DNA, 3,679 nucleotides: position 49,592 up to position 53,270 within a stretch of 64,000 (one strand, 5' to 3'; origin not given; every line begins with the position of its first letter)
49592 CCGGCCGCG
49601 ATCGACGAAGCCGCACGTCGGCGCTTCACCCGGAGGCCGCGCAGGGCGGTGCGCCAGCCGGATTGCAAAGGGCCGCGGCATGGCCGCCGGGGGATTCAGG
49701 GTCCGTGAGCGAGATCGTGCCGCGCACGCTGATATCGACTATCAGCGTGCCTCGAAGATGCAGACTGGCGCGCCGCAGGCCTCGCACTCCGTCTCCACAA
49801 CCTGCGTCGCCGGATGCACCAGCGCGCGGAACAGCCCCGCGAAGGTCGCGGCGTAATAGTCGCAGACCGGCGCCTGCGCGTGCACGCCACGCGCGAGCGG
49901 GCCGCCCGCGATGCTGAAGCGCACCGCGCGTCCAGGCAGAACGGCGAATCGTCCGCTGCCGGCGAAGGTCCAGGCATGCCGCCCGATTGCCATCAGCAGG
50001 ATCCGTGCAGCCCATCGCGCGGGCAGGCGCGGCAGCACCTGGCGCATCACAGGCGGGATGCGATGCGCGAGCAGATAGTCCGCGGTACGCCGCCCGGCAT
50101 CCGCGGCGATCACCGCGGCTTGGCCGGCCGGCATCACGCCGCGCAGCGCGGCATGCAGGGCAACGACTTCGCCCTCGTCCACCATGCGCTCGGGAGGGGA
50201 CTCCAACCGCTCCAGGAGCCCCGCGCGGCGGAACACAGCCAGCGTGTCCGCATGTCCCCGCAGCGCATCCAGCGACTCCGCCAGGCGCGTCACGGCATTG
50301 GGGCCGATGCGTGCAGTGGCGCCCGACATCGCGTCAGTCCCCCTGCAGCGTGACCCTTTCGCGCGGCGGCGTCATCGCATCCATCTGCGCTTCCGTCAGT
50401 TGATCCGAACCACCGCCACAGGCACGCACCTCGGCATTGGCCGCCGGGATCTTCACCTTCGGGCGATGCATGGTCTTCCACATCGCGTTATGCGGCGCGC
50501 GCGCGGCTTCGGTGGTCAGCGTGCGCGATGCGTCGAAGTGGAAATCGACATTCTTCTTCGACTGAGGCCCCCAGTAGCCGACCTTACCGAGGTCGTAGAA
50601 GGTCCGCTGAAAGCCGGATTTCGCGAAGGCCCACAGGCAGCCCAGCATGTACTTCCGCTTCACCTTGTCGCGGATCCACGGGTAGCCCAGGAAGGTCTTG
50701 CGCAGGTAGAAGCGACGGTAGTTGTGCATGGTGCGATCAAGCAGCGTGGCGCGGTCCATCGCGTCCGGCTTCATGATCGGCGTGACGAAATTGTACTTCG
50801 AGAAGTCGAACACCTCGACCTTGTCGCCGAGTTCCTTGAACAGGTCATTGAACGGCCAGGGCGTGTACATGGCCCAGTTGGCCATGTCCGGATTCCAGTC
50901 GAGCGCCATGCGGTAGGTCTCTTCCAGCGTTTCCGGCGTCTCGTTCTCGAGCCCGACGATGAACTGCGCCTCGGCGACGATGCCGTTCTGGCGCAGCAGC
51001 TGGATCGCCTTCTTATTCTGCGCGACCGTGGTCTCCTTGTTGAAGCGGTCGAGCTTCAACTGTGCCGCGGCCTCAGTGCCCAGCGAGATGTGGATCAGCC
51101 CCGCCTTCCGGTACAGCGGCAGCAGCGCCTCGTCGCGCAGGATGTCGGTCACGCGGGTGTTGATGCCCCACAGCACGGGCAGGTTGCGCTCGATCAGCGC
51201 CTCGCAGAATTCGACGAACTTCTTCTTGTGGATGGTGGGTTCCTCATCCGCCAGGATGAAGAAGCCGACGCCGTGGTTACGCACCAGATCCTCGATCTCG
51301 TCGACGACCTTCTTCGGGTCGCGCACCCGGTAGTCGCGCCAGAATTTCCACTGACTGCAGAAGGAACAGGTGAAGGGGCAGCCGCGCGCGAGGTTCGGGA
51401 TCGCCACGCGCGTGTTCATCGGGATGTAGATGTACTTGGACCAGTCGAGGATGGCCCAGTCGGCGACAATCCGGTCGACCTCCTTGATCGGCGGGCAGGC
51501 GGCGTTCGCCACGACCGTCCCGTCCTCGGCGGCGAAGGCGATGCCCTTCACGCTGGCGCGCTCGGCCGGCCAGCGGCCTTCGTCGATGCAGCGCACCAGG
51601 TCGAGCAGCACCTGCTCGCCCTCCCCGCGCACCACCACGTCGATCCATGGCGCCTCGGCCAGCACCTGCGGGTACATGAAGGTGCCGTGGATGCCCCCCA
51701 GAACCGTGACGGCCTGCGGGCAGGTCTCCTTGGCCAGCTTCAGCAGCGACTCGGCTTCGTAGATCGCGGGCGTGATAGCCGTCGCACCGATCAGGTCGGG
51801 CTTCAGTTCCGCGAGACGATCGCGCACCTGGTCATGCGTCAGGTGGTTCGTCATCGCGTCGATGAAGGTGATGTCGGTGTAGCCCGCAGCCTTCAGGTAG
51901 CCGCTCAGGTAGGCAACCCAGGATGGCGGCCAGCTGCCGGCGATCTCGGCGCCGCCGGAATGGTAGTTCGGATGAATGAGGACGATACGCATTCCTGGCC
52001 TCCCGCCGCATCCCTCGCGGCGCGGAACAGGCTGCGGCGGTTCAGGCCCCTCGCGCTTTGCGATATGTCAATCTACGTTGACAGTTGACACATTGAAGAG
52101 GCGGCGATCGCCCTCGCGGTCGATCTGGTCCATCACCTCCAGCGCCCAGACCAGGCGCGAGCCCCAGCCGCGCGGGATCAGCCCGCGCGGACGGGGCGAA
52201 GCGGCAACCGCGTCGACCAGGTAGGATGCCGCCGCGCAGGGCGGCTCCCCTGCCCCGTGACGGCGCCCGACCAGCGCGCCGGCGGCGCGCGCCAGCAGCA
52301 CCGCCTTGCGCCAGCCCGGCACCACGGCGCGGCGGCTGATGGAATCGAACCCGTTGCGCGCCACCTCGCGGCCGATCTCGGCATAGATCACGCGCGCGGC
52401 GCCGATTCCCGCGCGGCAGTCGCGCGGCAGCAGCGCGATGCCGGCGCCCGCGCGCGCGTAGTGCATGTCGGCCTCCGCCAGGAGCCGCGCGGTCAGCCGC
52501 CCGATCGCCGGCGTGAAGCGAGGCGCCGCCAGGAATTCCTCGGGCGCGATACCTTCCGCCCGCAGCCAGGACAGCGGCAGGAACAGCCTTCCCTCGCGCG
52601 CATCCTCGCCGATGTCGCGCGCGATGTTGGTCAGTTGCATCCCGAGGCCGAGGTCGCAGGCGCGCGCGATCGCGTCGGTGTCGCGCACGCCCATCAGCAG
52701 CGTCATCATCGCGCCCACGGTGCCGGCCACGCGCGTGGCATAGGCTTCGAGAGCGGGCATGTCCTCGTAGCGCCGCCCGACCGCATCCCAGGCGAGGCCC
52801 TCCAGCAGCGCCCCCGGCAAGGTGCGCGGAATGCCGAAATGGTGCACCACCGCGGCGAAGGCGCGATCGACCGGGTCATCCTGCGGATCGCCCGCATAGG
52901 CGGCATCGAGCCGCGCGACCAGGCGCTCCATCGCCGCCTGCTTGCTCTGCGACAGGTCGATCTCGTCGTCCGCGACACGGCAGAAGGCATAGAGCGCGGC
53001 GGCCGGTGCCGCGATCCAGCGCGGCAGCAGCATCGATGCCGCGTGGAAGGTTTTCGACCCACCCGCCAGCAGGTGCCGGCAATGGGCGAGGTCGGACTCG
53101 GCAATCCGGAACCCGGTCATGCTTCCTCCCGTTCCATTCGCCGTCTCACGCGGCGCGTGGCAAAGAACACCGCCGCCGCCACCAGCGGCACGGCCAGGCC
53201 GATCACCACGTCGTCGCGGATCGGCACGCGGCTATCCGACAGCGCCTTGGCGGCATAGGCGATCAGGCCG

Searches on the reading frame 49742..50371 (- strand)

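Call 21: search_protein_families(library=ncbifam, proteins=[window:49742-50371:-], max_evalue=1e-25)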
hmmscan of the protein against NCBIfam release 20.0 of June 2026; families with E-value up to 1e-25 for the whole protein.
window:49742-50371:- (209 aa): 1 family
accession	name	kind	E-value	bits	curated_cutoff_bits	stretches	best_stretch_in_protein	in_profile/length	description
TIGR02019.1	BchJ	equivalog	1.4e-56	191.4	74.3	1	21-207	1-187/188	bacteriochlorophyll 4-vinyl reductase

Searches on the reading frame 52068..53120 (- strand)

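Call 21: search_protein_families(library=ncbifam, proteins=[window:52068-53120:-], max_evalue=1e-25)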
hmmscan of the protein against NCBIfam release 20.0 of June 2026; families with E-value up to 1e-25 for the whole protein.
window:52068-53120:- (350 aa): 5 families
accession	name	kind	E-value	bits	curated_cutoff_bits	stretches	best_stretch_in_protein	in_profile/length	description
NF045921.1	PhytnSynCrtBRhod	equivalog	2.9e-119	398.1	500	1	6-280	2-276/307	15-cis-phytoene synthase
NF042419.1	Phyto_syn_CrtB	equivalog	6.1e-58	196.8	480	1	11-291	4-294/306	15-cis-phytoene synthase CrtB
TIGR03465.1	HpnD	equivalog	7.9e-50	169.4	278.6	1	23-279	7-264/267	presqualene diphosphate synthase HpnD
NF045686.1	PhytoSynCyanob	equivalog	2.4e-40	138.5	550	1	11-279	21-303/310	15-cis-phytoene synthase CrtB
TIGR03464.1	HpnC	equivalog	4.1e-34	118.3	250.45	1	24-280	8-266/267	squalene synthase HpnC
